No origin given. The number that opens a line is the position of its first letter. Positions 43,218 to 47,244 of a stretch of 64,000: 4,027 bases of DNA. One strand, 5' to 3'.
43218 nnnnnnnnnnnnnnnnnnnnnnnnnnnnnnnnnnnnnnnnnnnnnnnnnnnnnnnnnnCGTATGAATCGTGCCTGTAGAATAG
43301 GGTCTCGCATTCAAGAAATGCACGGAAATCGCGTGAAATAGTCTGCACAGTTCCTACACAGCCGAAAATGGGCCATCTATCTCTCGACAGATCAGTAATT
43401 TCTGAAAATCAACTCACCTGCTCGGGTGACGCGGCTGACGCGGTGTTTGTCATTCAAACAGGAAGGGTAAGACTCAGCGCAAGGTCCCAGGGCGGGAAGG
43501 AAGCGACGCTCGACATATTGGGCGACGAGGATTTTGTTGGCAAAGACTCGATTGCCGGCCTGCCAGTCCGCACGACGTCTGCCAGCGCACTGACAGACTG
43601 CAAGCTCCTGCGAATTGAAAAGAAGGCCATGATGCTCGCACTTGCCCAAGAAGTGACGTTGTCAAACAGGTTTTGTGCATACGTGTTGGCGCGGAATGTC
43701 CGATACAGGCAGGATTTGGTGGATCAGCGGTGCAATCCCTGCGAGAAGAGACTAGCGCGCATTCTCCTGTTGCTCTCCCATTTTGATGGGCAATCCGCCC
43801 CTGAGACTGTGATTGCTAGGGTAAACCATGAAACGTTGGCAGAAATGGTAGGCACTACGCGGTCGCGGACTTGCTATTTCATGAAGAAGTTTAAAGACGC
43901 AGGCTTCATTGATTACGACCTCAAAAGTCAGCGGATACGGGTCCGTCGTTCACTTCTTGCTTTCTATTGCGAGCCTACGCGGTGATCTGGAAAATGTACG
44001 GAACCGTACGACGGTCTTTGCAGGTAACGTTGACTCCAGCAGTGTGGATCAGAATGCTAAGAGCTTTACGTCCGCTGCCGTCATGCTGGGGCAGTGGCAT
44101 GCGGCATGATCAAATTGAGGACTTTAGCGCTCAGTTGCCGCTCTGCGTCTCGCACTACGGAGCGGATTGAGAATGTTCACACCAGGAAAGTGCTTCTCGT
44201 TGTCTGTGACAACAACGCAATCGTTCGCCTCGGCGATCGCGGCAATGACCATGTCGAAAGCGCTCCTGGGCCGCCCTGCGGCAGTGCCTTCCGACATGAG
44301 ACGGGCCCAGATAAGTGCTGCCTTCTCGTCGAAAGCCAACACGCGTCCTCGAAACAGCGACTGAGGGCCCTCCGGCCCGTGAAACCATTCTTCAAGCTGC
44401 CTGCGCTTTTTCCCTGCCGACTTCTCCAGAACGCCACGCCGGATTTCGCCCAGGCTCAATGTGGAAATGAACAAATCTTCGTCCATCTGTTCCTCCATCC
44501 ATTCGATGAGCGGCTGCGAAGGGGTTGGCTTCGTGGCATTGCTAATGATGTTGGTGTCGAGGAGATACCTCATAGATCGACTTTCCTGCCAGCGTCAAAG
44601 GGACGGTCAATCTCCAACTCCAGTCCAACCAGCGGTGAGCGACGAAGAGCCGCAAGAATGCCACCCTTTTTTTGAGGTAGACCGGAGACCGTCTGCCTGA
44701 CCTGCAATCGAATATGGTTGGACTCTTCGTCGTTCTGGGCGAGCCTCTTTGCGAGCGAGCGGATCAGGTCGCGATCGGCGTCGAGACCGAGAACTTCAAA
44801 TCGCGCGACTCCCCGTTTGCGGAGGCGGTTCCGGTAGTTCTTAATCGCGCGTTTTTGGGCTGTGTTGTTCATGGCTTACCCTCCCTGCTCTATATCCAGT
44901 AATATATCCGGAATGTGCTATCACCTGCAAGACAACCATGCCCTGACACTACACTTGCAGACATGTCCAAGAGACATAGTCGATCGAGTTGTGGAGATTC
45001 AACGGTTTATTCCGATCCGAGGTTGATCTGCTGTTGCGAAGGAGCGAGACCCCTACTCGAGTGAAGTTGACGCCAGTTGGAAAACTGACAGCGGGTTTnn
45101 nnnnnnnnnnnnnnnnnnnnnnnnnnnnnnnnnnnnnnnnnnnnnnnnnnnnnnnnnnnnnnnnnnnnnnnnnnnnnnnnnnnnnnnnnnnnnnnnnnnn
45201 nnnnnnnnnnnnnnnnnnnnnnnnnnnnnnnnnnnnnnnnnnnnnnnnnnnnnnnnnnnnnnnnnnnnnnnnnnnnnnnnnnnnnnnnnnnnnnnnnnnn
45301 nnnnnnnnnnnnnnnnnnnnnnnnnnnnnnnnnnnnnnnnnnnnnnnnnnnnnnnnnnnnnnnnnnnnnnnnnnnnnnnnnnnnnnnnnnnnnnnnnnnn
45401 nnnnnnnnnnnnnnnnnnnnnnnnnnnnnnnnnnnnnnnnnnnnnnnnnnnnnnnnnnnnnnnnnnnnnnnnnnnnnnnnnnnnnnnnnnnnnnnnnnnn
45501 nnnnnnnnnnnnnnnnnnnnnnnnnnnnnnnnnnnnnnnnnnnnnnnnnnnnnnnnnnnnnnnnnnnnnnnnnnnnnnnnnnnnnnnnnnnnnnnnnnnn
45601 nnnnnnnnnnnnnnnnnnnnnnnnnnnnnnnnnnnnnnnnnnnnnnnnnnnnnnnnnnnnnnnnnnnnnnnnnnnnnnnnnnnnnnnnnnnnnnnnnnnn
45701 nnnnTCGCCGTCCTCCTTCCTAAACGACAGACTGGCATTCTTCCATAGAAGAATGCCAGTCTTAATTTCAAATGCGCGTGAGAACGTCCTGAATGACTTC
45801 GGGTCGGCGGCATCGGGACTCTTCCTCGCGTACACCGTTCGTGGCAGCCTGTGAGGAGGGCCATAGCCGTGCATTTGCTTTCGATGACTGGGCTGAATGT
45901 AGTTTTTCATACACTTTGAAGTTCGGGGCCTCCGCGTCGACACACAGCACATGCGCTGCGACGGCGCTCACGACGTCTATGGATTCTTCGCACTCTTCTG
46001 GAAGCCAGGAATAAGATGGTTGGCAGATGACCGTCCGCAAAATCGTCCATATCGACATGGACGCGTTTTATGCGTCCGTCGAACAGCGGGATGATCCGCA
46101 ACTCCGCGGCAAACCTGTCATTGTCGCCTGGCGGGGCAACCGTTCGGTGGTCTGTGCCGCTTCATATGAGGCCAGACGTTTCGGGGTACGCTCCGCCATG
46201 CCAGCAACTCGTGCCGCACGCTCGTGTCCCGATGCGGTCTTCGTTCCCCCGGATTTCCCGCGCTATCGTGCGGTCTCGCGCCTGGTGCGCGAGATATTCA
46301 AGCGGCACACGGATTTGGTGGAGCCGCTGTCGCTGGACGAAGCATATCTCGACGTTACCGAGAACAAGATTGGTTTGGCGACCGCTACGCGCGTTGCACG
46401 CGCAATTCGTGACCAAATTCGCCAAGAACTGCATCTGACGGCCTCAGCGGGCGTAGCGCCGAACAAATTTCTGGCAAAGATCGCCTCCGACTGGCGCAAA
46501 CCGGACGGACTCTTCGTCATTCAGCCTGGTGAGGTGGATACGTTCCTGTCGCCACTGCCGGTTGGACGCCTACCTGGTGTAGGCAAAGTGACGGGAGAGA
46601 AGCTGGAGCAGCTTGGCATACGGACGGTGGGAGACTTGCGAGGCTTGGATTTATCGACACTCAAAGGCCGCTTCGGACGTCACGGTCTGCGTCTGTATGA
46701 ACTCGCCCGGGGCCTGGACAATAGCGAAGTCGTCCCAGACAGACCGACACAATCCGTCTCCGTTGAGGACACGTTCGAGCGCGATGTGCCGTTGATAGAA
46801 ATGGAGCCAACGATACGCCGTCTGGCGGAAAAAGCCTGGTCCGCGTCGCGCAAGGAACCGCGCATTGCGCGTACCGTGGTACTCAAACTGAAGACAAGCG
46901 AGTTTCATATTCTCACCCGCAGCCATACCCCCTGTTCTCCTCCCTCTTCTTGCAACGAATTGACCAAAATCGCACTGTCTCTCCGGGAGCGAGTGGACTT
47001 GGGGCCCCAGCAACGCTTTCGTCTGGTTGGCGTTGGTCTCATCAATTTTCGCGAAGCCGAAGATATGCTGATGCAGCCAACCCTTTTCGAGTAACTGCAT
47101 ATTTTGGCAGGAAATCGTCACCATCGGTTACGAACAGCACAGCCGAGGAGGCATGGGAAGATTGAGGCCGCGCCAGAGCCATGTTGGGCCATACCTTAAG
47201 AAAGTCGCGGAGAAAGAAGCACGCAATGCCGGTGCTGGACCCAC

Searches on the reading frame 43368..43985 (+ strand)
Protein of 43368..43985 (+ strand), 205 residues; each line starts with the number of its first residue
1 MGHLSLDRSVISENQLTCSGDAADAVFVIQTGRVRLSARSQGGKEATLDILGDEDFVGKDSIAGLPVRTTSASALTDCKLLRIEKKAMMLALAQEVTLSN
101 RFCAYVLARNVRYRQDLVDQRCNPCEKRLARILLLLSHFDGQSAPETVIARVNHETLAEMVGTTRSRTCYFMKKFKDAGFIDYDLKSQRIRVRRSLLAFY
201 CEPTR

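Call 8: search_protein_families(library=pfam, proteins=[window:43368-43985:+], max_evalue=0.01)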
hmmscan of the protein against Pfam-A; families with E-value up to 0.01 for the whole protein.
window:43368-43985:+ (205 aa): 2 families
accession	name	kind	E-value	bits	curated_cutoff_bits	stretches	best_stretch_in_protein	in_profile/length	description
PF00027.35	cNMP_binding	-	1e-14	54.7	27.5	1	17-91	11-85/89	Cyclic nucleotide-binding domain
PF13545.12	HTH_Crp_2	-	4.1e-10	39.9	27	1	127-193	1-62/70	Crp-like helix-turn-helix domain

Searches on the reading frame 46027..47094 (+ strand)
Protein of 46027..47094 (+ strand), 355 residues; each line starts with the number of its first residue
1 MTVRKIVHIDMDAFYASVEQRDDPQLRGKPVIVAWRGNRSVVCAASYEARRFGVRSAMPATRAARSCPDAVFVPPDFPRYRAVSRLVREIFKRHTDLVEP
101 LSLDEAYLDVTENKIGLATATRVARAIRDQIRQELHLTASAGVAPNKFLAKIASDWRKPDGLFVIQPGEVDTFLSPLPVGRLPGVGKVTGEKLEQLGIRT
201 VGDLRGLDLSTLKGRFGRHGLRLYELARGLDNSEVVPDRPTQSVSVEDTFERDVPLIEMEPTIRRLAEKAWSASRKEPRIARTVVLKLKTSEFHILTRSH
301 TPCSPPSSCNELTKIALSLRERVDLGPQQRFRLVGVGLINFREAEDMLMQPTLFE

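Call 8: search_protein_families(library=pfam, proteins=[window:46027-47094:+], max_evalue=0.01)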
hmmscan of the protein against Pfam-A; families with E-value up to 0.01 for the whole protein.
window:46027-47094:+ (355 aa): 5 families
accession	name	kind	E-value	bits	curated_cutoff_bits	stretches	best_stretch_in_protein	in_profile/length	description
PF00817.25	IMS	-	1.4e-53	181.2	23.2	1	9-155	1-148/148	impB/mucB/samB family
PF11799.13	IMS_C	-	6e-20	72.1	20.7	1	242-345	2-103/109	impB/mucB/samB family C-terminal domain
PF21999.2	IMS_HHH_1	-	7.9e-13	49.1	27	1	181-231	2-53/53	DNA polymerase-iota, thumb domain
PF11798.14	IMS_HHH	-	3.3e-10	40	24.4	1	167-198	1-32/32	IMS family HHH motif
PF21704.3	POLH-Rev1_HhH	-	0.00014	22.5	27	1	177-230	1-56/56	DNApol eta/Rev1, HhH motif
